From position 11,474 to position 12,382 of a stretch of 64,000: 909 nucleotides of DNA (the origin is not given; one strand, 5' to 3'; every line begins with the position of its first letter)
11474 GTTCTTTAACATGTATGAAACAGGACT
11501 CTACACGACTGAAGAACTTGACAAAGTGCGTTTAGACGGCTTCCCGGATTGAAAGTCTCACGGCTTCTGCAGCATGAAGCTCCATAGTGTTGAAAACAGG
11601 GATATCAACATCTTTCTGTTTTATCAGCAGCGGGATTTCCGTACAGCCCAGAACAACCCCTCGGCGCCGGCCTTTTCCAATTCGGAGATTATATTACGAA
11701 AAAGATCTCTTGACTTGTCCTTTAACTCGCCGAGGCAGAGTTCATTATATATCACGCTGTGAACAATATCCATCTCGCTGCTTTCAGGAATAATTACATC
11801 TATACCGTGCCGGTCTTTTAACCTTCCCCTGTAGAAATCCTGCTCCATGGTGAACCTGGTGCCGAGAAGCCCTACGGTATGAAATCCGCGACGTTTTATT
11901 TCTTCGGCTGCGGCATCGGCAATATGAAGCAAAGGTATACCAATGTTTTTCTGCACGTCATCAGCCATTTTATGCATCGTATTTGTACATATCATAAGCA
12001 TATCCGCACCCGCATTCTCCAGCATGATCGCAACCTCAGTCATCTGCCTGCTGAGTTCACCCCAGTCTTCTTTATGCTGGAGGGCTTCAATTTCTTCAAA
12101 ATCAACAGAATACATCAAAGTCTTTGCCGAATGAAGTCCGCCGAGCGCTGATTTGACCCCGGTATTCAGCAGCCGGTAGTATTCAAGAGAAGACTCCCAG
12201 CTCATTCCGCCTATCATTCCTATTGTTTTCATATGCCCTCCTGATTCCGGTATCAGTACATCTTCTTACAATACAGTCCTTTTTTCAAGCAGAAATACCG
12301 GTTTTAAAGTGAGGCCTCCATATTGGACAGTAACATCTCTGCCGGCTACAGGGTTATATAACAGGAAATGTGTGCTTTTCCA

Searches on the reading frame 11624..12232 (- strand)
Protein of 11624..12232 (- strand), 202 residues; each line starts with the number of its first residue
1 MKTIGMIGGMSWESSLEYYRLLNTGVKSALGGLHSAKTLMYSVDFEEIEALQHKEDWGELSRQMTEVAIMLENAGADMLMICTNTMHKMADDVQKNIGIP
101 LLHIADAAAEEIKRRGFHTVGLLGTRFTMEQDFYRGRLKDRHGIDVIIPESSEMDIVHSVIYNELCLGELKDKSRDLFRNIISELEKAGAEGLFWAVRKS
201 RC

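Call 60: search_protein_families(library=pfam, proteins=[window:11624-12232:-], max_evalue=0.00001)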
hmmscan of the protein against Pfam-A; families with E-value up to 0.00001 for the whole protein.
window:11624-12232:- (202 aa): 1 family
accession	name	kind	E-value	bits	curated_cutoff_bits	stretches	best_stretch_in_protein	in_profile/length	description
PF01177.27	Asp_Glu_race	-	1.8e-32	113.3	31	1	7-193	1-178/211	Asp/Glu/Hydantoin racemase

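Call 63: search_protein_families(library=ncbifam, proteins=[window:11624-12232:-], max_evalue=1e-10)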
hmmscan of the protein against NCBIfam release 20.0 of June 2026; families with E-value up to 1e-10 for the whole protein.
window:11624-12232:- (202 aa): 3 families
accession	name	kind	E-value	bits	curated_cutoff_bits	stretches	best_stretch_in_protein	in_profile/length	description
NF007569.0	PRK10200.1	equivalog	3.3e-71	239.7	417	1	1-195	1-195/230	aspartate/glutamate racemase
TIGR00035.1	asp_race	subfamily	2.5e-57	194.2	93.1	1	1-193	2-192/236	amino acid racemase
NF052483.1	racemase_CuyB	equivalog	2.4e-21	76.7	190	1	59-194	55-190/225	cysteate racemase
